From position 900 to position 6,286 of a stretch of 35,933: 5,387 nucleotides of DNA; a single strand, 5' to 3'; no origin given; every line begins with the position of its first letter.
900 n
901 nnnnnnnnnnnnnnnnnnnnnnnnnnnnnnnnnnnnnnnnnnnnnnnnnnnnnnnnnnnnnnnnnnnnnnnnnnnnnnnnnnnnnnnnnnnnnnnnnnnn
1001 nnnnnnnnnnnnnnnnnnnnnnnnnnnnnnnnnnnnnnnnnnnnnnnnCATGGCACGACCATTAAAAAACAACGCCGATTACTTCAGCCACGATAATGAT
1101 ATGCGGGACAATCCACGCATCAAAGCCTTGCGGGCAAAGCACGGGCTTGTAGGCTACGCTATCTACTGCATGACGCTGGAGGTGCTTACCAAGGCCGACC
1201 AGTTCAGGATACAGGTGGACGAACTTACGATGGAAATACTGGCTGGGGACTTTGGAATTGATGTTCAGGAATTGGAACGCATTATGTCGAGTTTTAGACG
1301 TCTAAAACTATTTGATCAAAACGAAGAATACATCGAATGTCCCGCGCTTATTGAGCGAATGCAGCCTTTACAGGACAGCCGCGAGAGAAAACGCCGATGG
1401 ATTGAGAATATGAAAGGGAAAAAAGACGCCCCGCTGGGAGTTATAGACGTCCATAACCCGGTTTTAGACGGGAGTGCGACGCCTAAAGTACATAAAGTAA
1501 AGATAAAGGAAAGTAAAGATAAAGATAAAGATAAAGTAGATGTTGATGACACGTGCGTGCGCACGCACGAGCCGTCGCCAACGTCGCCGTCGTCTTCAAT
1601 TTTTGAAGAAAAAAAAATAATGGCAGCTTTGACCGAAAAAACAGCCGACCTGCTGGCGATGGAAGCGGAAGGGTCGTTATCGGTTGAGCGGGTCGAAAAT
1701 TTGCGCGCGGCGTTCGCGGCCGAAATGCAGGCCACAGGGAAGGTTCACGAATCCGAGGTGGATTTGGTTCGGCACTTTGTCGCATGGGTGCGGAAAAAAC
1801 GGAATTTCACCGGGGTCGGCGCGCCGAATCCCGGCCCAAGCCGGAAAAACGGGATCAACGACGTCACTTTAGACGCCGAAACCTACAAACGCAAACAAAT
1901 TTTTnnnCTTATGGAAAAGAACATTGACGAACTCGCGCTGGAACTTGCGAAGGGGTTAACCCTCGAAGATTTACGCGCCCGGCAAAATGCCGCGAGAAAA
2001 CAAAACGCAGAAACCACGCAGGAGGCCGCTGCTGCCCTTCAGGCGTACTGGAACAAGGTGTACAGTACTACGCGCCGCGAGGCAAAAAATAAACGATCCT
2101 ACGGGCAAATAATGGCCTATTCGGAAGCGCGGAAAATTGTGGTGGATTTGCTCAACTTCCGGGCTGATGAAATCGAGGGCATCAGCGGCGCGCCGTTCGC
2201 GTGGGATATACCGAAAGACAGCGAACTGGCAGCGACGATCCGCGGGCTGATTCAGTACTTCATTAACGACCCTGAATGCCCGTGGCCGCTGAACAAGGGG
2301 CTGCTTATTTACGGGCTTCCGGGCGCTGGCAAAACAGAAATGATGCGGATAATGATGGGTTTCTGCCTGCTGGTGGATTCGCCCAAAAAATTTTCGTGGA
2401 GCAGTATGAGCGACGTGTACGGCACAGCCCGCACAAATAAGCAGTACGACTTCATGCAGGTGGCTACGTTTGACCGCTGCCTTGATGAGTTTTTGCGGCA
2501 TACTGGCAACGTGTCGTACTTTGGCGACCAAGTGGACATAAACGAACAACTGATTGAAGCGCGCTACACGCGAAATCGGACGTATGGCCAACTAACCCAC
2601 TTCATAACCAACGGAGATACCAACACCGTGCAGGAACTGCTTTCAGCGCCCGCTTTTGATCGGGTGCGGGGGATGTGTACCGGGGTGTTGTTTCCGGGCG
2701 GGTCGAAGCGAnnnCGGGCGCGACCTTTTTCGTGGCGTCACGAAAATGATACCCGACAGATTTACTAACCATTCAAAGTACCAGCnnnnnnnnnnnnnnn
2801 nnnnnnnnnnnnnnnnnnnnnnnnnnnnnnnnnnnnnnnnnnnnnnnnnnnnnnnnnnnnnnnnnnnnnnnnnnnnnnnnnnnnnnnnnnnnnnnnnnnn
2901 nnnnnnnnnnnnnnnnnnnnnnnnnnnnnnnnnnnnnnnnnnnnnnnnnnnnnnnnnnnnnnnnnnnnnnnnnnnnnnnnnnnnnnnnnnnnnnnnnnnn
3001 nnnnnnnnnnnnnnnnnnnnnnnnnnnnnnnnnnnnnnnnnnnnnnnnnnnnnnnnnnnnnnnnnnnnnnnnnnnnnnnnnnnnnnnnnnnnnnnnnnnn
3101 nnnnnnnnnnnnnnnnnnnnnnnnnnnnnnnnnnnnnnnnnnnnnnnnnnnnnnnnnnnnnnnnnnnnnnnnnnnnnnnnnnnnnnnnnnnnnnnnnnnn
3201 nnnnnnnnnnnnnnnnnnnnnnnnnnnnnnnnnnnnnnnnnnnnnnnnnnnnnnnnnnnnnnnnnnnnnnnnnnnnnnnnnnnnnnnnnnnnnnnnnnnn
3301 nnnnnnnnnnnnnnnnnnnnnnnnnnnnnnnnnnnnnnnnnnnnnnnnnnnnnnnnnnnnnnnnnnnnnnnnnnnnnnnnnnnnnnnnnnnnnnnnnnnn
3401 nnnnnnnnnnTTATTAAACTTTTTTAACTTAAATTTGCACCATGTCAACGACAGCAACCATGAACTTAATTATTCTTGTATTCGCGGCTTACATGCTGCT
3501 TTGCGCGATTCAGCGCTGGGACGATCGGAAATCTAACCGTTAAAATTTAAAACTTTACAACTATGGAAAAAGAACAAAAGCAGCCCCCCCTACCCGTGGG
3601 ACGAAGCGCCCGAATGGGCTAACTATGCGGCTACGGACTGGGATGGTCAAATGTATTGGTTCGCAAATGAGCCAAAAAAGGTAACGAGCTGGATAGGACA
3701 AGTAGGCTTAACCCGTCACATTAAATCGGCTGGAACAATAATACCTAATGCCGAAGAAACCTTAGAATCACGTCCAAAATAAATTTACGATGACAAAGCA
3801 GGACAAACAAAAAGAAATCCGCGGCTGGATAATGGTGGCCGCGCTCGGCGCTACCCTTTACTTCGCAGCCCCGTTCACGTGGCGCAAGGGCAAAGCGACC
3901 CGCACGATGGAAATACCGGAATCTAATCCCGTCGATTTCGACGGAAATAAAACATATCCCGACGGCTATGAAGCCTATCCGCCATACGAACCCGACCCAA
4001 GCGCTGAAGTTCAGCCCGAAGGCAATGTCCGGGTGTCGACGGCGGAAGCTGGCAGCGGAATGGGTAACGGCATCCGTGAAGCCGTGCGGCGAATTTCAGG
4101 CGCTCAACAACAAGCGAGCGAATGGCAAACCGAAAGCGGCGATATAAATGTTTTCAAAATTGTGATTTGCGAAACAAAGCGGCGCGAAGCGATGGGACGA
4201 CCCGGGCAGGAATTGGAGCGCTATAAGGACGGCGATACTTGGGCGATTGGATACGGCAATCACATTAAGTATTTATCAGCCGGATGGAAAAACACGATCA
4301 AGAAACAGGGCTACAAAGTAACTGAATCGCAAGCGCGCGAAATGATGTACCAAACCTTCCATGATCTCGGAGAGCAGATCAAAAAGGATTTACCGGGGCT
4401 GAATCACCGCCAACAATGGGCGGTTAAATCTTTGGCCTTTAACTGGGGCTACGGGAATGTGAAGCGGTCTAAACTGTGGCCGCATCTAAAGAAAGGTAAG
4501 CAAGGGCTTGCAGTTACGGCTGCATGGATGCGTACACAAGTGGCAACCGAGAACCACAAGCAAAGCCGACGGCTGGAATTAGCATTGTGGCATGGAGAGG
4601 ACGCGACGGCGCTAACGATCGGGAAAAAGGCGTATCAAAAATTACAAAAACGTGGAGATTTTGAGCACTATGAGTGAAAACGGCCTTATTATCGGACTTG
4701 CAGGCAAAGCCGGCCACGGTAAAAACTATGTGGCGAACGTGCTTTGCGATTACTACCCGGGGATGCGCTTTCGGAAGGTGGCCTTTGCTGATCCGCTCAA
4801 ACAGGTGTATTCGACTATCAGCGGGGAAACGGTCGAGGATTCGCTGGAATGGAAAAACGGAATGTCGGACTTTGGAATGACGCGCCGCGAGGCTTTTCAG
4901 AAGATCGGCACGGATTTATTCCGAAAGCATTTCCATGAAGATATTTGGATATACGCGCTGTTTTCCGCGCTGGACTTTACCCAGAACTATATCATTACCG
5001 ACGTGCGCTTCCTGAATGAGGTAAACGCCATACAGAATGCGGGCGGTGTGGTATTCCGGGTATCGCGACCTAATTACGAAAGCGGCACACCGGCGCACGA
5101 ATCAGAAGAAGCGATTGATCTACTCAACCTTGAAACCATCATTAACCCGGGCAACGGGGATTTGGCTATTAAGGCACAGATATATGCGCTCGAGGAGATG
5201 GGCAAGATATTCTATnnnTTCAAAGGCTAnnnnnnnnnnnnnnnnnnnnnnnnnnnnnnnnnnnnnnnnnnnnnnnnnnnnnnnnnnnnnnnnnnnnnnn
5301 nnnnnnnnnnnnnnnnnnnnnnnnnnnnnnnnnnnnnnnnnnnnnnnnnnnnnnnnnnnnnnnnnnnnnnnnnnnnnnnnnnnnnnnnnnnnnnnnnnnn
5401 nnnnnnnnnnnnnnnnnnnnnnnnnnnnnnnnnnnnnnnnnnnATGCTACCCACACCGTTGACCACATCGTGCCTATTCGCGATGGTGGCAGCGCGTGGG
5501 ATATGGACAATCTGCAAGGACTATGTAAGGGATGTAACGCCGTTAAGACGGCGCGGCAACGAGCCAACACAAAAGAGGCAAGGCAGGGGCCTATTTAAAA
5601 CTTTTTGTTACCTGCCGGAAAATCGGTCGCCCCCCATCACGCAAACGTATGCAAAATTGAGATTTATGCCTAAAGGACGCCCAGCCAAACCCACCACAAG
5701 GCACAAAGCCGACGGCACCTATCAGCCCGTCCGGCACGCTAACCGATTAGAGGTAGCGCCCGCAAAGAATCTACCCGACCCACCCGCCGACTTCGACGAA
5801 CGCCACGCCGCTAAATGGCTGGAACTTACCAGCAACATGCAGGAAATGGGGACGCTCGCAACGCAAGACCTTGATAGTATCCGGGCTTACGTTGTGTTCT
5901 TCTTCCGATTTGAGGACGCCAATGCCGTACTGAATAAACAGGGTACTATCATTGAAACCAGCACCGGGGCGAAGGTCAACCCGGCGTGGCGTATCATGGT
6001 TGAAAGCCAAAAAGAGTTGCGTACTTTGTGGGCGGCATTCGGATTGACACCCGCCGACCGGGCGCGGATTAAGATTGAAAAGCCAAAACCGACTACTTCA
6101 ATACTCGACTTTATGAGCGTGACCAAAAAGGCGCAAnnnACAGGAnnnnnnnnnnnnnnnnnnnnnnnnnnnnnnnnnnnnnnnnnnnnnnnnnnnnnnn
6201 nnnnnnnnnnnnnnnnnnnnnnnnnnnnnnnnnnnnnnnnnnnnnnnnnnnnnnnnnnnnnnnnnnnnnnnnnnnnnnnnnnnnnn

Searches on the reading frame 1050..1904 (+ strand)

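Call 36: search_protein_families(library=pfam, proteins=[window:1050-1904:+], max_evalue=0.01)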
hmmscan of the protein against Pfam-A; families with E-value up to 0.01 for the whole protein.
window:1050-1904:+ (285 aa): 2 families
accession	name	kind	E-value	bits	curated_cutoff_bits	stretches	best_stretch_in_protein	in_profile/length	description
PF14297.12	Lin1244_N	-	7.1e-14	52.8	25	1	11-91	1-82/95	Lin1244/Lin1753-like, N-terminal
PF25200.1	DUF7833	-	3.7e-05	24.1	24.3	1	210-249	23-63/63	Family of unknown function (DUF7833)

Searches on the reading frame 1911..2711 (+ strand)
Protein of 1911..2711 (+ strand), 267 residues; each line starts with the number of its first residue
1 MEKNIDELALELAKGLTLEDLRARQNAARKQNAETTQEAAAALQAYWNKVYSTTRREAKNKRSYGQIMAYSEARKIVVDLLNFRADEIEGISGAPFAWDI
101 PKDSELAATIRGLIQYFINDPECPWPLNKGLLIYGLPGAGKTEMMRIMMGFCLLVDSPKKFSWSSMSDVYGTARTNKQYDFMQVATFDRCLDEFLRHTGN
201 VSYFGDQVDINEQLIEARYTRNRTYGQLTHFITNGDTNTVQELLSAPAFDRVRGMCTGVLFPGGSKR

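Call 36: search_protein_families(library=pfam, proteins=[window:1911-2711:+], max_evalue=0.01)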
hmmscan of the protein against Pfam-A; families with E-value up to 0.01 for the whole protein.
window:1911-2711:+ (267 aa): 0 families

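Call 53: search_protein_families(library=ncbifam, proteins=[window:1911-2711:+], max_evalue=0.1)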
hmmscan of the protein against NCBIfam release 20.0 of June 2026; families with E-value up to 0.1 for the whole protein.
window:1911-2711:+ (267 aa): 2 families
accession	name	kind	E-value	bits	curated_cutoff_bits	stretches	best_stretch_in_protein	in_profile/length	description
TIGR01618.1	phage_P_loop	hypoth_equivalog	0.0095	15.6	138.75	1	131-156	15-40/220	phage nucleotide-binding protein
NF005992.0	PRK08116.1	subfamily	0.018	14.2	189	0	128-142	114-128/269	hypothetical protein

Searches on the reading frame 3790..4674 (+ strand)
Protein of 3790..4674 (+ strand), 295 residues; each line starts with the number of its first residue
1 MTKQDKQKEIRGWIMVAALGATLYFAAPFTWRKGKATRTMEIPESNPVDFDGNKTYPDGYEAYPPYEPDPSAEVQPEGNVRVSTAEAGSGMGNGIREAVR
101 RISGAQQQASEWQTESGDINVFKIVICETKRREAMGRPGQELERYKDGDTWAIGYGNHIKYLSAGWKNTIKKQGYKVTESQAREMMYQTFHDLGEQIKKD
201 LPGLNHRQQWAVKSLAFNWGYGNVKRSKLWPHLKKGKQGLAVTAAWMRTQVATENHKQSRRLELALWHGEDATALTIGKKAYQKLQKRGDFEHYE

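Call 36: search_protein_families(library=pfam, proteins=[window:3790-4674:+], max_evalue=0.01)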
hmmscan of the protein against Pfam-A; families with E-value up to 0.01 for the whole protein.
window:3790-4674:+ (295 aa): 1 family
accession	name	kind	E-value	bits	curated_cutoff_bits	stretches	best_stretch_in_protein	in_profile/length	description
PF00959.24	Phage_lysozyme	-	1e-11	45.7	22.3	1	139-247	5-105/125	Phage lysozyme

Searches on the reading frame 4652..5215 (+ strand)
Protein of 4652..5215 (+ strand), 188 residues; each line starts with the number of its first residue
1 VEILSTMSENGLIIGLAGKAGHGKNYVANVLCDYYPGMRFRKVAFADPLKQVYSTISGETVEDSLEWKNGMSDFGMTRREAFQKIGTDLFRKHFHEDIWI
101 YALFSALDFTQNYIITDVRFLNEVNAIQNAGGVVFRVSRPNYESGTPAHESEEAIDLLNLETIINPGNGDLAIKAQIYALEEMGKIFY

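Call 36: search_protein_families(library=pfam, proteins=[window:4652-5215:+], max_evalue=0.01)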
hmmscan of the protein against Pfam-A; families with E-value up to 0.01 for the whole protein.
window:4652-5215:+ (188 aa): 2 families
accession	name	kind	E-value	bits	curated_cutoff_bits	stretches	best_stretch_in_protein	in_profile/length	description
PF21448.3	DNMK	-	5.2e-11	43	27.1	1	77-165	129-221/232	Deoxynucleotide monophosphate kinase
PF04275.20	P-mevalo_kinase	-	7.5e-05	23.1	33.8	1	17-129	2-110/114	Phosphomevalonate kinase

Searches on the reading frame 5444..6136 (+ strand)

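Call 36: search_protein_families(library=pfam, proteins=[window:5444-6136:+], max_evalue=0.01)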
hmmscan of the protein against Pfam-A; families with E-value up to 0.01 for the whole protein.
window:5444-6136:+ (231 aa): 1 family
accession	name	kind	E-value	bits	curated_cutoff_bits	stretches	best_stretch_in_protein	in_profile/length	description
PF05119.17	Terminase_4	-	4.5e-19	69.1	24.7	1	123-214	3-96/98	Phage terminase, small subunit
